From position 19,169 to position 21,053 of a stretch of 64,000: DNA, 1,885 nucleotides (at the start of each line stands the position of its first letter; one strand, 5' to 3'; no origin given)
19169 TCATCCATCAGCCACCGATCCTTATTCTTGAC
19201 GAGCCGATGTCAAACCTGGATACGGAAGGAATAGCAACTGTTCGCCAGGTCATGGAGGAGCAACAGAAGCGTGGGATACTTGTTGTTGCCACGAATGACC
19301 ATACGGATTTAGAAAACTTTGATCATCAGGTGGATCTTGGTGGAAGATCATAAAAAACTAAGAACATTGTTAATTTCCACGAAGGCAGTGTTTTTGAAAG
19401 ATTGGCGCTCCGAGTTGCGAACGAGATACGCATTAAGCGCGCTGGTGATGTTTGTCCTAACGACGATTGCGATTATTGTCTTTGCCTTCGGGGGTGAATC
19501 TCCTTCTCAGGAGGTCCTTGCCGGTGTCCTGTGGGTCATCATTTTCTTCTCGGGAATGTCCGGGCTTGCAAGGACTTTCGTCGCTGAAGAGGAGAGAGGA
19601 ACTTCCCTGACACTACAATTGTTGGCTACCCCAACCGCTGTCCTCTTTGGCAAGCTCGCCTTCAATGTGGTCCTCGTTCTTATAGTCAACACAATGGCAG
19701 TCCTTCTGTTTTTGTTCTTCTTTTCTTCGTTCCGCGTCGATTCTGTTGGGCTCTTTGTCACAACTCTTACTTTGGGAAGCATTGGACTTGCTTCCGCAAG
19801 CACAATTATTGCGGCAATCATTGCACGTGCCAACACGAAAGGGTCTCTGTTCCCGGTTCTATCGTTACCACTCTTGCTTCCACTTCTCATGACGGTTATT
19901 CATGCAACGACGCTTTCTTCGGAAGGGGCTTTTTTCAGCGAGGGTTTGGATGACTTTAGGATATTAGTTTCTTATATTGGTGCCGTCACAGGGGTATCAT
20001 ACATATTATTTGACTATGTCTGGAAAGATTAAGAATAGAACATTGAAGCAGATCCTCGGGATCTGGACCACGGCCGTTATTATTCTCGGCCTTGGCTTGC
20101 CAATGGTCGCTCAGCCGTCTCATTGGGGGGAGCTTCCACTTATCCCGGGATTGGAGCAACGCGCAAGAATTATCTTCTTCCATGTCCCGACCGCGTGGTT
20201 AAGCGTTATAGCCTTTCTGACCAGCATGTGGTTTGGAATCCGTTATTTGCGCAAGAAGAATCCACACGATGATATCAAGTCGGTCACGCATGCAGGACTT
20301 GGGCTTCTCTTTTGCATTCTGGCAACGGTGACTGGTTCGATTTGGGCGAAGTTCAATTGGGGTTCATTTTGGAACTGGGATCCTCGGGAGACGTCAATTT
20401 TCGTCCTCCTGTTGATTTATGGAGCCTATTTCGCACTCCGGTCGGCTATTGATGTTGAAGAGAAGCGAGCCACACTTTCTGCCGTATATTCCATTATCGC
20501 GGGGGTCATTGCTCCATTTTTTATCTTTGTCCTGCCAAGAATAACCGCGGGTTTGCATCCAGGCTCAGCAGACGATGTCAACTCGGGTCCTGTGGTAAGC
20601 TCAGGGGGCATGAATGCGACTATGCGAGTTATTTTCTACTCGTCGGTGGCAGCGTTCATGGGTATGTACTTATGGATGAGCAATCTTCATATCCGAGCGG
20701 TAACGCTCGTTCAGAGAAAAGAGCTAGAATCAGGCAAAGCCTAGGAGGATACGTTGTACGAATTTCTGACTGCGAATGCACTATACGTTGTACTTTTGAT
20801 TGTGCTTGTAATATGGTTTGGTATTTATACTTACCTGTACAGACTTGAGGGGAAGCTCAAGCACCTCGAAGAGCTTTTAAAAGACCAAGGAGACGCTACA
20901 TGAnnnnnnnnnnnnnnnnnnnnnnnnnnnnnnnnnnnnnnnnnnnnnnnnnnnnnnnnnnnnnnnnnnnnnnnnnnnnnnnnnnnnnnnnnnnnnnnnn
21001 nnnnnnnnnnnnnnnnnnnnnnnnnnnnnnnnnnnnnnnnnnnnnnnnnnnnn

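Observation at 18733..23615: System I cytochrome c maturation operon ccmABCDEF with the CxxxY variant of CcmE and no ccmG/ccmH partner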

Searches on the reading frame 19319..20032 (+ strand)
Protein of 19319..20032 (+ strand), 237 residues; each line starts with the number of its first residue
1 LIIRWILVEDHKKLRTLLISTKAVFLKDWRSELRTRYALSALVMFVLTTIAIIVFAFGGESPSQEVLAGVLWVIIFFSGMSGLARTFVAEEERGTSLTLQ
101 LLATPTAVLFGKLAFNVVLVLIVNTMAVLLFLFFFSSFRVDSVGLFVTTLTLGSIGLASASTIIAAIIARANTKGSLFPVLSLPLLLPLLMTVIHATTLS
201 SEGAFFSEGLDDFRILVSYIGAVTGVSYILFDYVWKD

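Call 3: search_protein_families(library=pfam, proteins=[window:19319-20032:+], max_evalue=0.01)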
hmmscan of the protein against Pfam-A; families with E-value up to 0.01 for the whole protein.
window:19319-20032:+ (237 aa): 2 families
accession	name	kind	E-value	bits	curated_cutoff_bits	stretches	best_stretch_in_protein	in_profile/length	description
PF03379.19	CcmB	-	2.3e-19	70.1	24.9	1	23-207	3-185/215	CcmB protein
PF12698.13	ABC2_membrane_3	-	0.00016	21.4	31.6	1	63-194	160-291/347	ABC-2 family transporter protein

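Call 4: search_protein_families(library=ncbifam, proteins=[window:19319-20032:+], max_evalue=0.01)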
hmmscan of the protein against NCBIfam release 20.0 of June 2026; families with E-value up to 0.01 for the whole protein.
window:19319-20032:+ (237 aa): 1 family
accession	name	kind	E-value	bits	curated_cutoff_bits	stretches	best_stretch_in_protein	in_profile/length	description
TIGR01190.1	ccmB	equivalog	1.3e-07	31.5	156.2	1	25-205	2-183/211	heme exporter protein CcmB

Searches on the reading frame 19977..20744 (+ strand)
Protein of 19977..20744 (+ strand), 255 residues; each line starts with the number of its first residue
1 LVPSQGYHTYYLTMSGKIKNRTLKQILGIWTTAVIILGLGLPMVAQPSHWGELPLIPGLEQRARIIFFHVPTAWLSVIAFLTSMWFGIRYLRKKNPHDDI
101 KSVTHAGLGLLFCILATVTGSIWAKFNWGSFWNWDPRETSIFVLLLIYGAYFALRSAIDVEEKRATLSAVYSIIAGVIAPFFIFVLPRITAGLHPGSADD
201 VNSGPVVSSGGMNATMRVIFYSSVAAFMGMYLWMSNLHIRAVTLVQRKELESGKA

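Call 3: search_protein_families(library=pfam, proteins=[window:19977-20744:+], max_evalue=0.01)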
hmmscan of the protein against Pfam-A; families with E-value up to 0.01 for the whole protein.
window:19977-20744:+ (255 aa): 1 family
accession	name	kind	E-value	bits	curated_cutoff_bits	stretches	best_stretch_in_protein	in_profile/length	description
PF01578.25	Cytochrom_C_asm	-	1.2e-23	84.3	29.9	1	21-193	32-211/212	Cytochrome C assembly protein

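Call 4: search_protein_families(library=ncbifam, proteins=[window:19977-20744:+], max_evalue=0.01)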
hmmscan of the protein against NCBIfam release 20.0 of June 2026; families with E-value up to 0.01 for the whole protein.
window:19977-20744:+ (255 aa): 5 families
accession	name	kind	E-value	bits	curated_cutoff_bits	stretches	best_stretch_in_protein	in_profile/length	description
TIGR01191.1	ccmC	subfamily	7.4e-28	97.7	186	1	62-240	9-181/184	heme ABC transporter permease CcmC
TIGR03144.1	cytochr_II_ccsB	equivalog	2.9e-19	69.8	187.6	1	104-194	162-249/252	c-type cytochrome biogenesis protein CcsB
NF042915.1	MAB_1171c_fam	subfamily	1.3e-05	24.5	100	1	27-153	96-221/362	MAB_1171c family putative transporter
TIGR00353.1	nrfE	subfamily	0.0011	18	569.05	1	67-177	118-228/578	heme lyase CcmF/NrfE family subunit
NF045849.1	ICE_MMCAP2_0565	equivalog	0.0019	17.8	40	0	141-189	27-75/80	Mbov_0395 family pilin-like conjugal transfer protein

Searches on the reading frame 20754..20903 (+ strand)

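Call 3: search_protein_families(library=pfam, proteins=[window:20754-20903:+], max_evalue=0.01)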
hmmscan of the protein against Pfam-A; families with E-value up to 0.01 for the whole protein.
window:20754-20903:+ (49 aa): 1 family
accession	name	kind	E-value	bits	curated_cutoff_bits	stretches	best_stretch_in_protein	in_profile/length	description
PF20077.4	CcmD_alt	-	3.9e-05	24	23.5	1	10-39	32-61/61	CcmD family protein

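Call 4: search_protein_families(library=ncbifam, proteins=[window:20754-20903:+], max_evalue=0.01)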
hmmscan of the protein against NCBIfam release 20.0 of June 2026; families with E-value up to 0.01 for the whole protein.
window:20754-20903:+ (49 aa): 1 family
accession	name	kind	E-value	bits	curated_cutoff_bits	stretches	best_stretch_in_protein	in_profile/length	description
TIGR04391.1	CcmD_alt_fam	subfamily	1.2e-05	25.2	24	1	11-43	1-33/36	CcmD family protein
